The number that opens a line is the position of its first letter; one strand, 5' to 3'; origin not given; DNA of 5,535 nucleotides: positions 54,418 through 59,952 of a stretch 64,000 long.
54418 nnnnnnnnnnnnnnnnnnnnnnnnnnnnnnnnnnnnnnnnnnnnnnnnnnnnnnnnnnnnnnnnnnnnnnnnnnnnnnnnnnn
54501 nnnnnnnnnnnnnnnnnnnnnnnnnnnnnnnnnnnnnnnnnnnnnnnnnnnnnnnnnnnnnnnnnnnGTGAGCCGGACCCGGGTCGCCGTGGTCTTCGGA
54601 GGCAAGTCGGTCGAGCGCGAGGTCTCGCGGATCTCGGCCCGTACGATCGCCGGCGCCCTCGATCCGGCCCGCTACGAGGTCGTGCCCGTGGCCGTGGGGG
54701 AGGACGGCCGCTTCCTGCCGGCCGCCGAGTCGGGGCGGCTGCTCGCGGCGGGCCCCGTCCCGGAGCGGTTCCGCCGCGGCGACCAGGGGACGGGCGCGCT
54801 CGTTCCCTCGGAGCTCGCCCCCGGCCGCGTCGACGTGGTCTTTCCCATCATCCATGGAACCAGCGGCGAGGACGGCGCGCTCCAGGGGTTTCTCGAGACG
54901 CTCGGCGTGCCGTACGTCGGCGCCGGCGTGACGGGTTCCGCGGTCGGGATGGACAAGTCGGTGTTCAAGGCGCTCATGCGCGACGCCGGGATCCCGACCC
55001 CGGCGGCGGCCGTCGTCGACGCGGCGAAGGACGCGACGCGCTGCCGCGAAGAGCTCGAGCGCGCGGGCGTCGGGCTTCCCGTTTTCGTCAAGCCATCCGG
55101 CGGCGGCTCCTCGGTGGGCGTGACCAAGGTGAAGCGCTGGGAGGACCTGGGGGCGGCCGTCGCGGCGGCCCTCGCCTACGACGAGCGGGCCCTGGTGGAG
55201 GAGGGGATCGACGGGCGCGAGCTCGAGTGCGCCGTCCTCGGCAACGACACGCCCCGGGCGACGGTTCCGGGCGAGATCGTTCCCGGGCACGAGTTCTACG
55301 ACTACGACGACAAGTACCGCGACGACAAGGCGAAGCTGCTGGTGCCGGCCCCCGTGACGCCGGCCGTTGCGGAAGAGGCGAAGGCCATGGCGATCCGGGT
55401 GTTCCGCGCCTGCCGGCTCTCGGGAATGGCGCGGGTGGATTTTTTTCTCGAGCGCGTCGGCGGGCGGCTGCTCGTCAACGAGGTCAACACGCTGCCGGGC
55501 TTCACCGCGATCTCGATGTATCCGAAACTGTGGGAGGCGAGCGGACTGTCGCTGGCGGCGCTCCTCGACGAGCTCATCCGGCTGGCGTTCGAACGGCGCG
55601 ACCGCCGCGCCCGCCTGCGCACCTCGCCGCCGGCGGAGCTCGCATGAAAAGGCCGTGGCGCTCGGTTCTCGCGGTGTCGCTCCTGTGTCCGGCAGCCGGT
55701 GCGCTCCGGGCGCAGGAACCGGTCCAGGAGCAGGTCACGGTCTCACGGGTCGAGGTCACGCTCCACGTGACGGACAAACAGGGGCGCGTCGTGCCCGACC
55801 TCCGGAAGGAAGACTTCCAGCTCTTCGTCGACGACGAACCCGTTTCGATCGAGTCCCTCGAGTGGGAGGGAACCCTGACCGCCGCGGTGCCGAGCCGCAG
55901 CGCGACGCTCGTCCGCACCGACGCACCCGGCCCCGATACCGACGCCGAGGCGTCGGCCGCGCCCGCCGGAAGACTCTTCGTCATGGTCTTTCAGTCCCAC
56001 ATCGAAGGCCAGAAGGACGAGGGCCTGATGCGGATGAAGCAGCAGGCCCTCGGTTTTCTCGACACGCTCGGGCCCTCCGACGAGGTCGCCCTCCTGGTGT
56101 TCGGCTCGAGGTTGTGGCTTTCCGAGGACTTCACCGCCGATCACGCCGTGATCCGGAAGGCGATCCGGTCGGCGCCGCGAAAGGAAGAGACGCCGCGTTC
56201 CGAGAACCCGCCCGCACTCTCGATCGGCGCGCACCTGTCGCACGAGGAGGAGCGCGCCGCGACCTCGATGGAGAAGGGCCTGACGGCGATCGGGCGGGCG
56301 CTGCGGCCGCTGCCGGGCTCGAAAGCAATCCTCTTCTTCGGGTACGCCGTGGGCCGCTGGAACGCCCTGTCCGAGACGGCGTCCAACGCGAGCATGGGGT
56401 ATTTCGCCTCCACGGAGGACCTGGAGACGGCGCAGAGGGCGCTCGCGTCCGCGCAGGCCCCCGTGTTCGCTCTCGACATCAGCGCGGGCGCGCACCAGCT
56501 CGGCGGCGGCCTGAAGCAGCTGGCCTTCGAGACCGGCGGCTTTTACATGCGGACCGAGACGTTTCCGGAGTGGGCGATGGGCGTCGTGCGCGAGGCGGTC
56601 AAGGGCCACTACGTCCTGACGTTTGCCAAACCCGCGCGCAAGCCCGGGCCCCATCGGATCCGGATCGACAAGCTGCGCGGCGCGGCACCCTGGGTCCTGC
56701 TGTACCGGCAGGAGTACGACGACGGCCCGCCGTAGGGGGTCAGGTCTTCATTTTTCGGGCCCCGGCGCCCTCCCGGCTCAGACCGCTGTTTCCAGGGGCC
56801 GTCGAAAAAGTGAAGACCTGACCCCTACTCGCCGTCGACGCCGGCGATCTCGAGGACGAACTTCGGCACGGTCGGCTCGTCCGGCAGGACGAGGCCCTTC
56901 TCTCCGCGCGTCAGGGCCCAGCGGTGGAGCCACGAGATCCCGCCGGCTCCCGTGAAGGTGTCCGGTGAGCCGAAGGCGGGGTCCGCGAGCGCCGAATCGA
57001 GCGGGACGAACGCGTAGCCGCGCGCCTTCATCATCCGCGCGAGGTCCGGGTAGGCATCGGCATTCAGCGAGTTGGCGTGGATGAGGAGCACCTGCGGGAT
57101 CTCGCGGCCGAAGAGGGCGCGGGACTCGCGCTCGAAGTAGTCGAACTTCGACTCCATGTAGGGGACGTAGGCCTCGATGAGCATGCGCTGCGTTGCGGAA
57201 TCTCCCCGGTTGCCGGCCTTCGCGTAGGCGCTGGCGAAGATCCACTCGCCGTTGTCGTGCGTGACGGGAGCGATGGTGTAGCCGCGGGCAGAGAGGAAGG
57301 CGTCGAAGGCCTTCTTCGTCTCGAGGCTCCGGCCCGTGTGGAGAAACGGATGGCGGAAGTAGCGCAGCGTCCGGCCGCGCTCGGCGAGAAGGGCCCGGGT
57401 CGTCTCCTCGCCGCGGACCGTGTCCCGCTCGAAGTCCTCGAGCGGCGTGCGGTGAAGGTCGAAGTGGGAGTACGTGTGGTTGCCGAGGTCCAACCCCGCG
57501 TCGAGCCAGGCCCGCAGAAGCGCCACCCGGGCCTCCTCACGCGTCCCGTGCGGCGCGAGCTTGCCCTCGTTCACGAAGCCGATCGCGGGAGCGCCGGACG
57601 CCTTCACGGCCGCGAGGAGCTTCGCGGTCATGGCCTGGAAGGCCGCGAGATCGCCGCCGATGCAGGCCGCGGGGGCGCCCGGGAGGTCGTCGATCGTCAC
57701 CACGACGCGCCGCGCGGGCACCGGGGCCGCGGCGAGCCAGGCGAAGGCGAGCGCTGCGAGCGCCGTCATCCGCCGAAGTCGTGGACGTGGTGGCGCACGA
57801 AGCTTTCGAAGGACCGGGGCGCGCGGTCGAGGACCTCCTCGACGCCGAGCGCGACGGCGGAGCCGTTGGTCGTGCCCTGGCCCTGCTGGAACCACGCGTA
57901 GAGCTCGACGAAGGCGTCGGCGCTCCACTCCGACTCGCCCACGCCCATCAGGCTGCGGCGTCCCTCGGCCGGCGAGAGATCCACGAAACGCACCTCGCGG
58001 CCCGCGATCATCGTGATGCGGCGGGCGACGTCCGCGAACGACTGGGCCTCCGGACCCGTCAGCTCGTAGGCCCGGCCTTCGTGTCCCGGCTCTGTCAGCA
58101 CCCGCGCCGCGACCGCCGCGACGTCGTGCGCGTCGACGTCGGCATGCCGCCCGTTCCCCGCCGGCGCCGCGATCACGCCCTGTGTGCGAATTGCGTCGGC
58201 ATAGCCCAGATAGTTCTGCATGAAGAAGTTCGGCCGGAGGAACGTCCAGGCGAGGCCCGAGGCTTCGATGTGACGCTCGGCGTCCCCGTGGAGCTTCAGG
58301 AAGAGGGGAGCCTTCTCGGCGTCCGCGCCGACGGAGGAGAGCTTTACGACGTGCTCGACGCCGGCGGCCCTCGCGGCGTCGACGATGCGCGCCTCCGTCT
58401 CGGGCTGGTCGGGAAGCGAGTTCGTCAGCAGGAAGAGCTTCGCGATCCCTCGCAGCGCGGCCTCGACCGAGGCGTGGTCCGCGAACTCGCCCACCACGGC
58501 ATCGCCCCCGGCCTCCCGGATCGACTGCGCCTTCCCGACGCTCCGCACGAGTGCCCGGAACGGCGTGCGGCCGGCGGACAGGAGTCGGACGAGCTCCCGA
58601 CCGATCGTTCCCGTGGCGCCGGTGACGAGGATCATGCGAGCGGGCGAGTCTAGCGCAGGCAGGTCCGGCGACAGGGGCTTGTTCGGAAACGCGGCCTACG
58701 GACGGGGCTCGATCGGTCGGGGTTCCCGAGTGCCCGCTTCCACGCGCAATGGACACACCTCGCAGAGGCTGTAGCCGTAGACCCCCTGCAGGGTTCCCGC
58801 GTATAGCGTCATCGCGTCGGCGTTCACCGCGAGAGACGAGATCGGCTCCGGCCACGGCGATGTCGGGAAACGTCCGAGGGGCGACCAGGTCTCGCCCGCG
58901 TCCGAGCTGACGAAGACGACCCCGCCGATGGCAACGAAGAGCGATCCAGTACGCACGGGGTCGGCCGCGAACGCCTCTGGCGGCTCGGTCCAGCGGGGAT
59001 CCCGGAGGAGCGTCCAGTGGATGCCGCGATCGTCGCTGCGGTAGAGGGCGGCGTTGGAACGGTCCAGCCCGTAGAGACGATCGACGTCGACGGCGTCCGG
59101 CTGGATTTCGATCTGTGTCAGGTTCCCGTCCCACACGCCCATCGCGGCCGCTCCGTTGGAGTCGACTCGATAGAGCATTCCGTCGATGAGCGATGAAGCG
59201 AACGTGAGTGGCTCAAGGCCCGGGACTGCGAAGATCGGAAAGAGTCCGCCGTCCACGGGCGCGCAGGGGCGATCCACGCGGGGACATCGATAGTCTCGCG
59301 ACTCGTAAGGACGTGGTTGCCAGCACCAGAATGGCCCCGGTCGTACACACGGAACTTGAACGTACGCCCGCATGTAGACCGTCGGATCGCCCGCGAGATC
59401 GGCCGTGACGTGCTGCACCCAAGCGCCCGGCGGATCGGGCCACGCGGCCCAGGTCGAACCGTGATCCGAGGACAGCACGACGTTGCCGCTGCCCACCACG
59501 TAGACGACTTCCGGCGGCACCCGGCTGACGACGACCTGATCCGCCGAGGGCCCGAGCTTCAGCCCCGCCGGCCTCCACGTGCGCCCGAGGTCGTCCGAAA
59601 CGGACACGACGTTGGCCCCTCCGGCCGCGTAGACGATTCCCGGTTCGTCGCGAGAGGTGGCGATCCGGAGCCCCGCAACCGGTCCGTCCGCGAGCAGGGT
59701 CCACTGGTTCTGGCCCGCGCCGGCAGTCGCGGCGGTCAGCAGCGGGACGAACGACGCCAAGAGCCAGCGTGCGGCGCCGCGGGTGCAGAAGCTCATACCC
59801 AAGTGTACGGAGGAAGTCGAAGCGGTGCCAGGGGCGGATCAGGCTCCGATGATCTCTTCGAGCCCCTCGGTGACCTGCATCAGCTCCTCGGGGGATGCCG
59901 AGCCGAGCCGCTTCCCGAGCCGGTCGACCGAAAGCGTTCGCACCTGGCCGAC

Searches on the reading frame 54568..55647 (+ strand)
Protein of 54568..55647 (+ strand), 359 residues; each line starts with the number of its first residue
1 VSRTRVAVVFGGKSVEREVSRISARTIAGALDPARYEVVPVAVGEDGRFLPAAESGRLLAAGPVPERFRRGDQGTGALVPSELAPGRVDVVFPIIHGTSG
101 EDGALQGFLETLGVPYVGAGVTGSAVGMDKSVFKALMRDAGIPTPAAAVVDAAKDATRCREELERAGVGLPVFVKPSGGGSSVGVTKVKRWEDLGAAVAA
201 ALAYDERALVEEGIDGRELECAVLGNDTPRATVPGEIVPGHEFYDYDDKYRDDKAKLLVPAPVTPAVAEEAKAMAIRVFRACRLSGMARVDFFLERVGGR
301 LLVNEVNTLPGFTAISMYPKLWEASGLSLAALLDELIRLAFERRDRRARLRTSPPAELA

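Call 32: search_protein_families(library=pfam, proteins=[window:54568-55647:+], max_evalue=0.0001)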
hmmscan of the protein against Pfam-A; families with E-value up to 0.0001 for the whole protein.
window:54568-55647:+ (359 aa): 5 families
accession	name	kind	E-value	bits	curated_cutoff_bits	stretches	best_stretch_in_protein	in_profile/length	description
PF07478.18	Dala_Dala_lig_C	-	2.3e-66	223.6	24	1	136-337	1-203/204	D-ala D-ala ligase C-terminus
PF01820.27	Dala_Dala_lig_N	-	4.7e-29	101.8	34.6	1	5-119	1-121/121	D-ala D-ala ligase N-terminus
PF02222.28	ATP-grasp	-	7.9e-09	35.8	27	1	137-307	3-160/179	ATP-grasp domain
PF02786.22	CPSase_L_D2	-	1.1e-07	32.1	19.8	1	129-308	1-178/211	Carbamoyl-phosphate synthase L chain, ATP binding domain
PF13535.11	ATP-grasp_4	-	9.7e-05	22.5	27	0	169-224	2-71/160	ATP-grasp domain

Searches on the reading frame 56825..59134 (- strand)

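Call 33: search_protein_families(library=pfam, proteins=[window:56825-59134:-], max_evalue=0.0001)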
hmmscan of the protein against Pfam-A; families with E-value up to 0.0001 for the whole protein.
window:56825-59134:- (769 aa): 1 family
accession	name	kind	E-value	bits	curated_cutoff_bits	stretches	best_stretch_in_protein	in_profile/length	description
PF01522.26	Polysacc_deac_1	-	5.7e-12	46.1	23.1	1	471-598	3-106/124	Polysaccharide deacetylase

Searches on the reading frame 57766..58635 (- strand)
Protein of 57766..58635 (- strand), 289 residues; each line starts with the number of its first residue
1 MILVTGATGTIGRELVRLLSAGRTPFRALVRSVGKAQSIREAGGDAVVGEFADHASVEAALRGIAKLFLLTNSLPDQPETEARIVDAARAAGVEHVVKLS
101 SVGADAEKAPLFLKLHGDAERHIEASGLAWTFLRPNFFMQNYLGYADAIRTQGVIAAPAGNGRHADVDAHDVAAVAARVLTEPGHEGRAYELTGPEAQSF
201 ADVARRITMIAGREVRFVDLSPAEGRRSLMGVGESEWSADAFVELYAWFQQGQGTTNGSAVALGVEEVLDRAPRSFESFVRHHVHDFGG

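Call 33: search_protein_families(library=pfam, proteins=[window:57766-58635:-], max_evalue=0.0001)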
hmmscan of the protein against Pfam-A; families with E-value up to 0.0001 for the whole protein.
window:57766-58635:- (289 aa): 3 families
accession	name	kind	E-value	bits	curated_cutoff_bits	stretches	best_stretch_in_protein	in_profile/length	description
PF13460.12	NAD_binding_10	-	1.8e-27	96.8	27.2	1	6-183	1-184/184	NAD(P)H-binding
PF05368.20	NmrA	-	5.5e-26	92.3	27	1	2-223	5-245/298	NmrA-like family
PF01370.27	Epimerase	-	3e-05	24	20.9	0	2-102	1-116/240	NAD dependent epimerase/dehydratase family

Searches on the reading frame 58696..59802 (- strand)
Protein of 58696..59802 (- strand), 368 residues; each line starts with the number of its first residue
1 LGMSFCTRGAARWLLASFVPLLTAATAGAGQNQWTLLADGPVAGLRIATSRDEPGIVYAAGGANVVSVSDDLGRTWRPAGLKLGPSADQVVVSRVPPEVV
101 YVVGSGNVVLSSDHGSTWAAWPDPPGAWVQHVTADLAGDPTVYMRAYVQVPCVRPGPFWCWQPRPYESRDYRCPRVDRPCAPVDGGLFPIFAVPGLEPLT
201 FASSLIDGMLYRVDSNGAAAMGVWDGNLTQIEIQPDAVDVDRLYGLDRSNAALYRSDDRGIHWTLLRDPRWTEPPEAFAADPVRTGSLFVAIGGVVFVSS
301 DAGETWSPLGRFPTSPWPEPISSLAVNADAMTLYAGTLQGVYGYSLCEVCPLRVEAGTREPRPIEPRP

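Call 33: search_protein_families(library=pfam, proteins=[window:58696-59802:-], max_evalue=0.0001)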
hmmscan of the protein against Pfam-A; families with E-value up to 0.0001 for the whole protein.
window:58696-59802:- (368 aa): 3 families
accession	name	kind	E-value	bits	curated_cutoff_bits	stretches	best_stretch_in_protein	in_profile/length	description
PF02012.26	BNR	-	3.7e-10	38.7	27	0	297-308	1-12/12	BNR/Asp-box repeat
PF15902.12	Sortilin-Vps10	-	8.2e-06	25.3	33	0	252-317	2-67/446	Sortilin, neurotensin receptor 3,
PF15899.11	BNR_6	-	6e-05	23.2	27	0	253-264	1-12/14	BNR-Asp box repeat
